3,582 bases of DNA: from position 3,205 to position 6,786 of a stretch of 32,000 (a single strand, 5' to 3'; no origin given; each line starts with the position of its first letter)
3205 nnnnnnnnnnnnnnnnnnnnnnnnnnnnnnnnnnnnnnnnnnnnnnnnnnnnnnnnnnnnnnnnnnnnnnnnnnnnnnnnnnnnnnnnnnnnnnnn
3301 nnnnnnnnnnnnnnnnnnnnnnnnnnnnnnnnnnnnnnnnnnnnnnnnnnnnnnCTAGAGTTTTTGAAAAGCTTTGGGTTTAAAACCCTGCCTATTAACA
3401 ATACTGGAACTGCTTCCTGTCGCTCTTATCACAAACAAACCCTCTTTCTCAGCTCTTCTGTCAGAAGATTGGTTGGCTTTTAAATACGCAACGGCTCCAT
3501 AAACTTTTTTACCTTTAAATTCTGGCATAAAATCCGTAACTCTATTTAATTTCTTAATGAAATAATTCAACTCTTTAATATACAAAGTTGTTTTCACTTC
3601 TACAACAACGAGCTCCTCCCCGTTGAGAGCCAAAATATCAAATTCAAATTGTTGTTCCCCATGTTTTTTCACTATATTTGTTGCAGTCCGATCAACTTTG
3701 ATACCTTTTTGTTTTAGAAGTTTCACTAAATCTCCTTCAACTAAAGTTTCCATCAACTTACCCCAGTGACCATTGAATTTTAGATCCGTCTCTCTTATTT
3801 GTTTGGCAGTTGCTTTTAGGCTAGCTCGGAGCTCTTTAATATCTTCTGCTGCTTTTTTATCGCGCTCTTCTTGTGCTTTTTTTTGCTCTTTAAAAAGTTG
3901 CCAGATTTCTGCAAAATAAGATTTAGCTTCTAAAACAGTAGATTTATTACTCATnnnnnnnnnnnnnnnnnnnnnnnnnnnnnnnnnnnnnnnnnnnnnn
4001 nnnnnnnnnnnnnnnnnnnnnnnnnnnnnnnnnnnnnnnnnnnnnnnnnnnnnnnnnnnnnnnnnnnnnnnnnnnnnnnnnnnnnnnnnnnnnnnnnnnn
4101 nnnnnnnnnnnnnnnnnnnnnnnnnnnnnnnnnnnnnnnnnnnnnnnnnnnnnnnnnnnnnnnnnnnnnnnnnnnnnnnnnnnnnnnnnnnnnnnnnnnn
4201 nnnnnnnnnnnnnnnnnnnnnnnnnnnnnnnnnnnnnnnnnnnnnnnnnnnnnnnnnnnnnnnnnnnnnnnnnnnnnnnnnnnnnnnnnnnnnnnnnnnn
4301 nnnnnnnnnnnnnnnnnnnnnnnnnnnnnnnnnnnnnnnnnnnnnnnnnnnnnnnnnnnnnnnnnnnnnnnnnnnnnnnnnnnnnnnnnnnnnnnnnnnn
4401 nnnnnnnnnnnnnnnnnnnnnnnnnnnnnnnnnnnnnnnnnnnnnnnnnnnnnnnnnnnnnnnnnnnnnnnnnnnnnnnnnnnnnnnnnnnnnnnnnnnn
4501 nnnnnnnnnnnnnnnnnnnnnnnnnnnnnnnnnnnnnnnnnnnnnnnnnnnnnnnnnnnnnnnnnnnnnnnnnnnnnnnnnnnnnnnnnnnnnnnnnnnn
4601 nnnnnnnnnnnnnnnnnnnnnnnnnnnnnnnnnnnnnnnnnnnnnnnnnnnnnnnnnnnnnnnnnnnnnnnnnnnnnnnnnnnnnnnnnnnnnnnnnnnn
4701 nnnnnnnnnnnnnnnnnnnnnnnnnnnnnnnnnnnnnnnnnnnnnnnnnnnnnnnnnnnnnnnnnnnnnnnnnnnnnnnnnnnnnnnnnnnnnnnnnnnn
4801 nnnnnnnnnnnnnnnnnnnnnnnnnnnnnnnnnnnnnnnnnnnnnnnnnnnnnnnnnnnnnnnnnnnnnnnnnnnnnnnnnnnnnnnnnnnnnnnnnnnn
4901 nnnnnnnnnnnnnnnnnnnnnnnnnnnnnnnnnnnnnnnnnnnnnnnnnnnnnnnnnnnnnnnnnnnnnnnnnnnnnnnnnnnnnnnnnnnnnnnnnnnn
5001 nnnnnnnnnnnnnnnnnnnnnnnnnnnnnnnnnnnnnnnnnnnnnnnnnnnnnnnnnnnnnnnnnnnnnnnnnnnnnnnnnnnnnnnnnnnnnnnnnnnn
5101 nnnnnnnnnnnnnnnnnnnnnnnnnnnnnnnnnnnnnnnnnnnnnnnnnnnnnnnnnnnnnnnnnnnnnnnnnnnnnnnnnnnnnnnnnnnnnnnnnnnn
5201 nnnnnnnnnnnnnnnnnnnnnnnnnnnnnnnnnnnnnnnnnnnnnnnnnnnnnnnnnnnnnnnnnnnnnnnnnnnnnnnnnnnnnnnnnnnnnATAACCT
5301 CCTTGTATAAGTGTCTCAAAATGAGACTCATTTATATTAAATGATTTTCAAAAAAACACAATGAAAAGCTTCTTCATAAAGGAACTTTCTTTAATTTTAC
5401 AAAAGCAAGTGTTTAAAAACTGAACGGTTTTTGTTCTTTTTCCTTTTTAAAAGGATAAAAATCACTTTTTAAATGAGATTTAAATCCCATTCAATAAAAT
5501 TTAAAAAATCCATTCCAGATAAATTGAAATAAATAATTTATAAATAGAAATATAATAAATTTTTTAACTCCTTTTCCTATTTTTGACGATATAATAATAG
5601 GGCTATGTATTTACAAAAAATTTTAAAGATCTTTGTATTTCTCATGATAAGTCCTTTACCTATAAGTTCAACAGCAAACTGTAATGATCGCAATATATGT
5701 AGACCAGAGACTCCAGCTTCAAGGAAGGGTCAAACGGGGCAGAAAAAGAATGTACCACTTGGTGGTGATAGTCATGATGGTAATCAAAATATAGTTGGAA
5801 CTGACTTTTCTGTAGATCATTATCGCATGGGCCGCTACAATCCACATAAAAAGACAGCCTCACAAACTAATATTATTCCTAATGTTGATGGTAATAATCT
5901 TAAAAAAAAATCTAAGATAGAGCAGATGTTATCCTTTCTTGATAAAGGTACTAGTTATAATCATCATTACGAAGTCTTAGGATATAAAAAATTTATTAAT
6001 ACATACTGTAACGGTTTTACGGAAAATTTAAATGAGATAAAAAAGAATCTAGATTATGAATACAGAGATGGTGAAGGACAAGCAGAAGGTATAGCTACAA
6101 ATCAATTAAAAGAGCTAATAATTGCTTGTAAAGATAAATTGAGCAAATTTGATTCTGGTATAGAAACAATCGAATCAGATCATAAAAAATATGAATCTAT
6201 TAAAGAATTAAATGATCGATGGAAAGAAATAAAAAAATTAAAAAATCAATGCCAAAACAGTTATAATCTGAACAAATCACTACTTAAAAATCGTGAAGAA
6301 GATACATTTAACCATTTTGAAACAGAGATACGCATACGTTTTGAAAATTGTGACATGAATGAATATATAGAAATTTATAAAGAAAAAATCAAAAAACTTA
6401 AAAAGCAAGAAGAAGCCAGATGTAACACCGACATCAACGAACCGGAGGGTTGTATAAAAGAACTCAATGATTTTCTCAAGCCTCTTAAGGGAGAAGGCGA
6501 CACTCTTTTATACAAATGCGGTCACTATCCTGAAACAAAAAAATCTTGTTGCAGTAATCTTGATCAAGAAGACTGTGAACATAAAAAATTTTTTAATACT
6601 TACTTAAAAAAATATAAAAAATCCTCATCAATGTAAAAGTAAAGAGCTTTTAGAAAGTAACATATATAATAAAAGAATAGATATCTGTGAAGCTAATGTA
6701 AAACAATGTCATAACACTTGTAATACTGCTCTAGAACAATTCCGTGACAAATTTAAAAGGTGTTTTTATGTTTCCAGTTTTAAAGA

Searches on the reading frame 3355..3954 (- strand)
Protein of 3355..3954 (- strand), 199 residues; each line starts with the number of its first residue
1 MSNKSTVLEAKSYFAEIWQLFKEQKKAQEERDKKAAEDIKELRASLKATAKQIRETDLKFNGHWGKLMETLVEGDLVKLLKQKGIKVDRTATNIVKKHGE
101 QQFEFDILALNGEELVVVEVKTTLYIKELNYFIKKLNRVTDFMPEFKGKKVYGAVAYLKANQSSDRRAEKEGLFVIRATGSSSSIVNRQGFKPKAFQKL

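Call 11: search_protein_families(library=pfam, proteins=[window:3355-3954:-], max_evalue=0.01)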
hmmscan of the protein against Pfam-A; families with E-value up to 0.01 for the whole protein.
window:3355-3954:- (199 aa): 1 family
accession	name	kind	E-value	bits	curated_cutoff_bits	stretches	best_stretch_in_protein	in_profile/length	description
PF01870.24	Hjc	-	3.3e-08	33.8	21.1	1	73-153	3-78/93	Archaeal holliday junction resolvase (hjc)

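Call 13: search_protein_families(library=ncbifam, proteins=[window:3355-3954:-], max_evalue=0.1)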
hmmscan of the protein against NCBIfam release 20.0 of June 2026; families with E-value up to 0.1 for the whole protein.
window:3355-3954:- (199 aa): 8 families
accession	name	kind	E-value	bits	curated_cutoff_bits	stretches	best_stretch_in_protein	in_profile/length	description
NF040854.1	Hol_resolv_Hjc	equivalog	2.4e-05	24.1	70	1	72-152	8-83/134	Holliday junction resolvase Hjc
NF009154.0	PRK12497.3-3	equivalog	0.008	16.2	109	1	90-122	32-60/123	YraN family protein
NF011270.0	PRK14677.1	equivalog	0.014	15.8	124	1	76-123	11-52/108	hypothetical protein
NF011276.0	PRK14683.1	equivalog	0.02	15.4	150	1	102-135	43-76/122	hypothetical protein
NF041717.1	HaaA_phane_TPR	equivalog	0.028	12.5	1125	1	84-181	531-627/882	cyclophane-containing RiPP biosynthesis TPR protein HaaT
TIGR00158.1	L9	equivalog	0.033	14.7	58.6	1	25-107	48-133/148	50S ribosomal protein L9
TIGR01453.1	grpIintron_endo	subfamily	0.033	14.2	56.05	1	90-137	41-86/215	group I intron endonuclease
NF011273.0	PRK14680.1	equivalog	0.037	14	199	1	77-123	17-57/134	hypothetical protein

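Call 14: search_protein_families(library=phrogs, proteins=[window:3355-3954:-], max_evalue=0.1)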
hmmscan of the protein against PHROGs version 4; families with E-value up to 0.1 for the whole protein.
window:3355-3954:- (199 aa): 1 family
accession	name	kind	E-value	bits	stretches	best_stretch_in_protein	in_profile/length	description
phrog_5515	-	unknown function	0.0056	17.6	1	82-153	10-80/147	-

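Call 19: find_encoding_contigs(protein=window:3355-3954:-, flank=10000, max_places=10)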
Protein window:3355-3954:- (199 aa): no gene with exactly this product is on record in the collection.

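Call 29: find_homologous_proteins(query=window:3355-3954:-)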
Query window:3355-3954:- (199 aa): 2278 proteins with E <= 0.001 among 2552 candidates; the best 120 are listed.
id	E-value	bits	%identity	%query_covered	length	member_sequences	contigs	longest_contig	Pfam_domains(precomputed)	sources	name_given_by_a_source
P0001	9.2e-121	418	100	100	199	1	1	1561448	PF01870.25,PF26618.1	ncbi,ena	-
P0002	5.0e-104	363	86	100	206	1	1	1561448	PF01870.25,PF26618.1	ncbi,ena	-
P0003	8.7e-98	343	84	100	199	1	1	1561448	PF01870.25,PF26618.1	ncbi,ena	-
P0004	3.1e-95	335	77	100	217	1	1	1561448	PF01870.25,PF26618.1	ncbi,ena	-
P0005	7.0e-62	226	56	98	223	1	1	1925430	PF01870.25,PF26618.1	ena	-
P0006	5.8e-61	223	56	98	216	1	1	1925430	PF01870.25,PF26618.1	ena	-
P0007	3.8e-57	211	57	88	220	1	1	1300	PF01870.25,PF26618.1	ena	-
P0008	5.3e-57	210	54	98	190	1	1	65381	PF01870.25,PF26618.1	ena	-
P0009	1.3e-56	209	54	98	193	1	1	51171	PF01870.25,PF26618.1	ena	-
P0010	1.6e-56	209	52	98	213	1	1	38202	PF01870.25,PF26618.1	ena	-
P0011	5.1e-56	207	62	79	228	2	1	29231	PF26618.1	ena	-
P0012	1.2e-55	206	57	91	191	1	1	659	PF01870.25,PF26618.1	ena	-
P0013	5.0e-55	204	55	98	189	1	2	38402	PF01870.25,PF26618.1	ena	-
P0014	8.1e-55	203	53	91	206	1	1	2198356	PF26618.1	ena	-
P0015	3.5e-54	201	52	91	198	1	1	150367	PF01870.25,PF26618.1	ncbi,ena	-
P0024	3.6e-53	198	52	91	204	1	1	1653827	PF01870.25,PF26618.1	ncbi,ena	-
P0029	3.9e-53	198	53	91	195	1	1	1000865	PF26618.1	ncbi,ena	-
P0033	5.1e-53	197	50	91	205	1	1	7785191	PF26618.1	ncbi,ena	-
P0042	9.1e-53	197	45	91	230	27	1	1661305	PF01870.25,PF26618.1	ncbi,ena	-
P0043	1.0e-52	196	48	98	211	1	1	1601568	PF01870.25,PF26618.1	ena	-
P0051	2.2e-52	195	46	91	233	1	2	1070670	PF26618.1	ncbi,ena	-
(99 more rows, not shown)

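Call 30: find_encoding_contigs(protein=P0002, flank=10000, max_places=4)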
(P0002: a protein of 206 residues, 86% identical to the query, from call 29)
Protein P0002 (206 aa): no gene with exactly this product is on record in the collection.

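Call 31: find_encoding_contigs(protein=P0003, flank=10000, max_places=4)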
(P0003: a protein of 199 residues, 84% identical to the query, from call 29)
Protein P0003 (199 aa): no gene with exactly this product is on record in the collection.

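Call 32: find_encoding_contigs(protein=P0004, flank=10000, max_places=4)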
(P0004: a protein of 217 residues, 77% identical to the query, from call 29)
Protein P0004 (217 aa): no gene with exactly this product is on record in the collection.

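Call 33: list_cluster_members(proteins=[P0001, P0002, P0005, P0008, P0015, P0024, P0029, P0033, P0042, P0051])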
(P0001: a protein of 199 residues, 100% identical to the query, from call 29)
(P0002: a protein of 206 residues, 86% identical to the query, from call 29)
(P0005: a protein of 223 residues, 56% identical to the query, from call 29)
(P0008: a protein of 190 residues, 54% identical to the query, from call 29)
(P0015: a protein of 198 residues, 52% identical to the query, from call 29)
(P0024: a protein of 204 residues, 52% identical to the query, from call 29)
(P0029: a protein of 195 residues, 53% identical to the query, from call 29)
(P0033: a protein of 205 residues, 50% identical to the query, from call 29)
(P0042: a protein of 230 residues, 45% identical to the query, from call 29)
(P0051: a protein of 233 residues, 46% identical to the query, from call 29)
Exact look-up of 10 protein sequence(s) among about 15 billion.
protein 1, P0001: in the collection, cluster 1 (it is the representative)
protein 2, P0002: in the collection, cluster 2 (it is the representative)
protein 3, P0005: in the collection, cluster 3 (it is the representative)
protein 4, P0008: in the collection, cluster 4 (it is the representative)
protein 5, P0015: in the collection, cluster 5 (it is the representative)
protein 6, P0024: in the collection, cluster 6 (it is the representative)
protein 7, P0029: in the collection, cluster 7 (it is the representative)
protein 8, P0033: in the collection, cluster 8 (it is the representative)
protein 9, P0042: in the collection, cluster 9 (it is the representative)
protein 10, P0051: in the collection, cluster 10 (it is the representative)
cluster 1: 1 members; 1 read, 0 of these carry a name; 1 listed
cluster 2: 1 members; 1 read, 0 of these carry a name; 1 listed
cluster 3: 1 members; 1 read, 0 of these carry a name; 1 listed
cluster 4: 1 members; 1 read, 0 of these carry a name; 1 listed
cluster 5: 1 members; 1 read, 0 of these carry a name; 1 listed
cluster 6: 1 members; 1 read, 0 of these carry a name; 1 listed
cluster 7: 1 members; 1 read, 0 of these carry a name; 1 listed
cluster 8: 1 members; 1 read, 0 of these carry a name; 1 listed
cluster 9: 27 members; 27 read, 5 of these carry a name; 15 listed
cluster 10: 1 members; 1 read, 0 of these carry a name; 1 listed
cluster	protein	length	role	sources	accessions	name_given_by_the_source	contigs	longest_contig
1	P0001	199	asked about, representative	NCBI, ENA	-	-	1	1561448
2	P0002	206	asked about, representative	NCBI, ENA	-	-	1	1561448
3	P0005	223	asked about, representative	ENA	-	-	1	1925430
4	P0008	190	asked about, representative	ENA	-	-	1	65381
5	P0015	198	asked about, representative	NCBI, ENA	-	-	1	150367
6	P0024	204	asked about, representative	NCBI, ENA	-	-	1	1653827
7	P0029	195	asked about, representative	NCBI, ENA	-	-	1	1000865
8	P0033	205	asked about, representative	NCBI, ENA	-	-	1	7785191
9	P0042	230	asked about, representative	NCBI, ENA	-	-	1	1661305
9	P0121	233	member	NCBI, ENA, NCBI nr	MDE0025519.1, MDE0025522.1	MAG: hypothetical protein OXP69_14020 [Spirochaetaceae bacterium] | hypothetical protein [Spirochaetaceae bacterium]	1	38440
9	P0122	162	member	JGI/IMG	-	RecB family endonuclease NucS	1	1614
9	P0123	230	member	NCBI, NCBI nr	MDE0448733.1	MAG: hypothetical protein OXH96_18875 [Spirochaetaceae bacterium] | hypothetical protein [Spirochaetaceae bacterium]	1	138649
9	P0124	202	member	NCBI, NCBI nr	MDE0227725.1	MAG: hypothetical protein OXJ62_02590 [Spirochaetaceae bacterium] | hypothetical protein [Spirochaetaceae bacterium]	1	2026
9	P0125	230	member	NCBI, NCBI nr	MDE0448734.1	MAG: hypothetical protein OXH96_18880 [Spirochaetaceae bacterium] | hypothetical protein [Spirochaetaceae bacterium]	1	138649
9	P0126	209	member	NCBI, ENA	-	-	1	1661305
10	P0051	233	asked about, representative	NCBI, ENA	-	-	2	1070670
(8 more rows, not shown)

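Call 34: find_encoding_contigs(protein=P0005, flank=10000, max_places=4)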
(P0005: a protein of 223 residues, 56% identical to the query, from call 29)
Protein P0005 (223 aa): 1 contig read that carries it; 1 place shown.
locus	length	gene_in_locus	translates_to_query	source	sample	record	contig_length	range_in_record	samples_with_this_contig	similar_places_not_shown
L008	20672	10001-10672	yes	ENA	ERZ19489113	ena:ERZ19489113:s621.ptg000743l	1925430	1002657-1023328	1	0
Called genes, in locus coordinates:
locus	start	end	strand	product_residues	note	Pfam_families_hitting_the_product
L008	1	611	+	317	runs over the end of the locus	PF17827:PrmC_N, PF05175:MTS (weak)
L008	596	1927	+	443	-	PF00275:EPSP_synthase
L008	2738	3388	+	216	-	PF01870:Hjc (weak), PF26618:DUF8196 (weak)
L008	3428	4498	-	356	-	PF13173:AAA_14, PF13635:DUF4143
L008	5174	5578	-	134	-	-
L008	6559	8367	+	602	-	PF04326:SLFN_AlbA_2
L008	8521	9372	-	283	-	-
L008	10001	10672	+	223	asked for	PF01870:Hjc (weak), PF26618:DUF8196 (weak)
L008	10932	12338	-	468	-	PF00361:Proton_antipo_M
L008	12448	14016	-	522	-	PF00361:Proton_antipo_M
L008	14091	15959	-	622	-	PF00662:Proton_antipo_N, PF00361:Proton_antipo_M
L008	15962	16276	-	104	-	PF00420:Oxidored_q2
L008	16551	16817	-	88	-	-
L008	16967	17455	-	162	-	PF00499:Oxidored_q3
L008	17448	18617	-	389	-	PF00146:NADHdh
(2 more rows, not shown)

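Call 67: find_encoding_contigs(protein=P0008, flank=3000, max_places=3)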
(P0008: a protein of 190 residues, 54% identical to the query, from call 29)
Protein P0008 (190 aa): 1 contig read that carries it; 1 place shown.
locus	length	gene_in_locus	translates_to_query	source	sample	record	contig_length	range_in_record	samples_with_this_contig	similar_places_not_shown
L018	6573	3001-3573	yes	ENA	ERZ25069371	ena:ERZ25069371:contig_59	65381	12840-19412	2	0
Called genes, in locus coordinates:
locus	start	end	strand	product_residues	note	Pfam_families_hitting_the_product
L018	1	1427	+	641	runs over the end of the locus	PF03717:PBP_dimer, PF00905:Transpeptidase, PF03793:PASTA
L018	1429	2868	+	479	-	PF08245:Mur_ligase_M, PF02875:Mur_ligase_C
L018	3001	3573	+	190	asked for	PF01870:Hjc (weak), PF26618:DUF8196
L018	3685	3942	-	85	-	-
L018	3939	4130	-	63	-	-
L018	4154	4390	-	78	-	-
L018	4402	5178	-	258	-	PF07963:N_methyl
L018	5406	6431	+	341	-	PF12784:PDDEXK_2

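Call 68: find_encoding_contigs(protein=P0043, flank=3000, max_places=3)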
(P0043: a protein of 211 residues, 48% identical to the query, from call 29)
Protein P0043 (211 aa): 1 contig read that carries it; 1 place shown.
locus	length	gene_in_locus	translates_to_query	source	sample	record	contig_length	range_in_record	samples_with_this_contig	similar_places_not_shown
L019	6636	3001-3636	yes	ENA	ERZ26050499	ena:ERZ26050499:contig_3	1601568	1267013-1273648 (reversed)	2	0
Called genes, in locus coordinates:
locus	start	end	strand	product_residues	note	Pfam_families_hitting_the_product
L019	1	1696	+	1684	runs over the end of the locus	-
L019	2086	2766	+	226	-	PF01870:Hjc (faint), PF26618:DUF8196 (weak)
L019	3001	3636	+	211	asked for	PF01870:Hjc (faint), PF26618:DUF8196 (weak)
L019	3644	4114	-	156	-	PF13443:HTH_26 (weak)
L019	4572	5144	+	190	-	PF02021:UPF0102 (faint), PF26618:DUF8196 (weak)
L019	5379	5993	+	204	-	PF01870:Hjc (faint), PF02021:UPF0102 (faint), PF26618:DUF8196 (weak)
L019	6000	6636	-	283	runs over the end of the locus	-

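Call 78: search_solved_structures(query=A1, max_evalue=1)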
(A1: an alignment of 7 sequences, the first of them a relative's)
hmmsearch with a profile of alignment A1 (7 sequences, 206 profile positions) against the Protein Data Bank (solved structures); distinct sequences matched with E-value up to 1: 8.
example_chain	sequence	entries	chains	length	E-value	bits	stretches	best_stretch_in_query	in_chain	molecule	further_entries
6je3_A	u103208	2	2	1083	0.28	14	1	14-97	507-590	CRISPR-associated endonuclease Cas9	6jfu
6v39_H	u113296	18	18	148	0.29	13.9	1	31-131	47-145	50S ribosomal protein L9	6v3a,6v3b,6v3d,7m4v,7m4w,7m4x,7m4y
4uc8_A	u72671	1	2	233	0.54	13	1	63-154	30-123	NUCLEOPROTEIN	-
4uc6_B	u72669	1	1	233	0.54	13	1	63-154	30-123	NUCLEOPROTEIN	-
4uc6_A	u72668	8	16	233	0.54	13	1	63-154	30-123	NUCLEOPROTEIN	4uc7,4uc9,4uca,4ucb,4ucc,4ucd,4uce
4uc7_A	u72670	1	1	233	0.6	12.9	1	63-154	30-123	NUCLEOPROTEIN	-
8q84_Q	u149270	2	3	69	0.91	12.3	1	33-82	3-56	DASH complex subunit HSK3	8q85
8iuo_C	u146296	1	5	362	0.97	12.2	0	62-154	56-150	Nucleoprotein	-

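Call 79: search_protein_families(library=padloc, proteins=[window:3355-3954:-], max_evalue=0.1)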
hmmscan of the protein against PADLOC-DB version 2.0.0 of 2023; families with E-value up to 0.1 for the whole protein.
window:3355-3954:- (199 aa): 9 families
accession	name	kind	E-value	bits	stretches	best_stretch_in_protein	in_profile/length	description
PDLC01968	CARF_PDDEXK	-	1.5e-08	32.2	1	40-140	213-309/361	-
PDLC01037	Csx1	-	1.4e-07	29.4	1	13-154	171-278/320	ARF+Nuclease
PDLC01885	CARF4--CARF_PDDEXK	-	1e-05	23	1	14-123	231-331/405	-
PDLC01512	Csx1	-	6.1e-05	20.3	1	16-124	213-313/382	CAS-III; associated_signaling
PDLC01880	CARF4--CARF_PDDEXK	-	0.0005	17.5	1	81-177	256-347/364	-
PDLC01903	CARF4--CARF_PDDEXK_TM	-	0.00055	17.4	1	14-122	230-316/380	-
PDLC01891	CARF4--CARF_PDDEXK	-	0.00071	17.3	1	34-143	185-277/319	-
PDLC01495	PD_DExK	-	0.0026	15.5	0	116-140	97-121/123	"CAS-I,CAS-II,CAS-III,CAS-IV,CAS-V,CAS-VI; associated"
PDLC03701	HEase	-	0.017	13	1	83-135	37-89/271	homing endonuclease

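Call 91: predict_structure(alignment_id=A5)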
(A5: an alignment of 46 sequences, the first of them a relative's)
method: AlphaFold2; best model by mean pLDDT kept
length: 199 residues; sequences in the alignment: 46
mean_pLDDT: 83.5   pTM: 0.67
mean pLDDT of the five models: 83.5, 83.1, 82.2, 78.4, 77.3
residues with pLDDT >= 90: 107; 70-90: 48; 50-70: 40; < 50: 4
segments of 3 or more residues with pLDDT < 50: 1-4
pLDDT, mean of each block of 10 residues (from residue 1): 50 64 69 76 69 62 80 93 93 88 92 94 95 93 91 95 96 93 92 85
secondary structure, 60 per line:
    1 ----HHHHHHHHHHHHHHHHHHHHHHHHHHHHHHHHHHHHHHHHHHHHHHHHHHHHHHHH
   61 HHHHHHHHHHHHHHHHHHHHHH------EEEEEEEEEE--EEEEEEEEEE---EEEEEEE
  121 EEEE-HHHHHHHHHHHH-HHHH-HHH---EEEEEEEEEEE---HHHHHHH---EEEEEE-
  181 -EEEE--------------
elements in order: H5-82 E89-98 E101-110 E114-124 H126-137 H139-142 E150-160 H164-170 E174-179 E182-185

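Call 93: fold_search(model_id=the predicted structure, library=pdb)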
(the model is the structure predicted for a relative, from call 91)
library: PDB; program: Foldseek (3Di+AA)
matches with E <= 10: 923; with E <= 0.001: 13
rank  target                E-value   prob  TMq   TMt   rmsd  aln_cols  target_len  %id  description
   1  1y88                  1.8e-04  1.00  0.34  0.37   4.2       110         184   19  Crystal Structure of Protein of Unknown Function AF1548 (released 2004-12-21)
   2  1xmx                  2.0e-04  1.00  0.39  0.22   4.4       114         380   20  Crystal structure of protein VC1899 from Vibrio cholerae (released 2004-11-16)
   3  2vld_A                2.1e-04  1.00  0.33  0.30   4.8       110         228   18  crystal structure of a repair endonuclease from Pyrococcus abyssi (released 2009-05-19)
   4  9u49_A                2.3e-04  1.00  0.42  0.23   4.4       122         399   21  crystal structure of Cdn1 in complex with cA4 (released 2026-02-04)
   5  2vld_B                2.7e-04  1.00  0.33  0.30   4.8       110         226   18  crystal structure of a repair endonuclease from Pyrococcus abyssi (released 2009-05-19)
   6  8z4i_B                3.7e-04  1.00  0.38  0.22   4.3       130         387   20  crystal structure of Cdn1 in complex with cA3 (released 2026-02-04)
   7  5gke_A                5.5e-04  1.00  0.37  0.32   6.3       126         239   18  Structure of EndoMS-dsDNA1 complex (released 2016-11-02)
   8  6xl1_A                6.2e-04  1.00  0.41  0.23   4.2       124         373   18  crystal structure of cA4-activated Card1(D294N) (released 2020-12-30)
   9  8q43_B                6.6e-04  1.00  0.39  0.20   5.1       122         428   20  Crystal structure of cA4-bound Can2 (E341A) in complex with oligo-C DNA (released 2023-11-22)
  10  2p14                  7.0e-04  1.00  0.31  0.33   7.9       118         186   17  Crystal structure of small subunit (R.BspD6I2) of the heterodimeric restriction endonuclease R.BspD6I (released 2008-03-11)
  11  8q42_A                9.7e-04  1.00  0.37  0.19   4.9       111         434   21  Crystal structure of cA4-bound Can2 (E341A) in complex with oligo-A DNA (released 2023-11-22)
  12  8q43_A                9.7e-04  1.00  0.39  0.21   5.0       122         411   20  Crystal structure of cA4-bound Can2 (E341A) in complex with oligo-C DNA (released 2023-11-22)
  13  8q41_B                9.7e-04  1.00  0.38  0.20   4.9       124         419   19  Crystal structure of Can2 (E341A) bound to cA4 and TTTAAA ssDNA (released 2023-11-22)
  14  8q42_B                1.5e-03  1.00  0.36  0.19   4.6       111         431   20  Crystal structure of cA4-bound Can2 (E341A) in complex with oligo-A DNA (released 2023-11-22)
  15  8q44_B                1.6e-03  1.00  0.37  0.19   4.5       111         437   20  Crystal structure of cA4-bound Can2 (E364R) in complex with oligo-T DNA (released 2023-11-22)
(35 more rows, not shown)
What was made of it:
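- Tried and rejected: Hjc ranks 48th (calls 91, 93).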

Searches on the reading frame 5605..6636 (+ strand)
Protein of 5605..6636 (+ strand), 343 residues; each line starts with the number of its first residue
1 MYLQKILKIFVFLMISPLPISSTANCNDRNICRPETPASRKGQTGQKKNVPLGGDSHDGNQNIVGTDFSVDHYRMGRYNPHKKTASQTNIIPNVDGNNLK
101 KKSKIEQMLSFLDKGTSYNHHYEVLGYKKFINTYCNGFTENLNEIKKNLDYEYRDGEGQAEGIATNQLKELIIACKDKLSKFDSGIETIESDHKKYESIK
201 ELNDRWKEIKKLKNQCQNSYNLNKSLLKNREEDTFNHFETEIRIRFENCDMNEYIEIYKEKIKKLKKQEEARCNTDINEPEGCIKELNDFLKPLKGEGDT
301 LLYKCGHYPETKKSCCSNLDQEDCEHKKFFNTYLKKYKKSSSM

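Call 11: search_protein_families(library=pfam, proteins=[window:5605-6636:+], max_evalue=0.01)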
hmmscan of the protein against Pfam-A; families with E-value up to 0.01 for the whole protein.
window:5605-6636:+ (343 aa): 0 families

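Call 13: search_protein_families(library=ncbifam, proteins=[window:5605-6636:+], max_evalue=0.1)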
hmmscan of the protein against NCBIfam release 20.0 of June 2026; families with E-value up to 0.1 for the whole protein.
window:5605-6636:+ (343 aa): 0 families

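Call 14: search_protein_families(library=phrogs, proteins=[window:5605-6636:+], max_evalue=0.1)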
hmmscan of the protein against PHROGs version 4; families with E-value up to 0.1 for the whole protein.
window:5605-6636:+ (343 aa): 0 families

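Call 79: search_protein_families(library=padloc, proteins=[window:5605-6636:+], max_evalue=0.1)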
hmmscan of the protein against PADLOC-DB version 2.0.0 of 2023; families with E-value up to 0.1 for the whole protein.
window:5605-6636:+ (343 aa): 1 family
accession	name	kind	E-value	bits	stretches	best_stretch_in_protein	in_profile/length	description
PDLC02730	PbeC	-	0.0037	14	1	128-293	197-368/651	PbeC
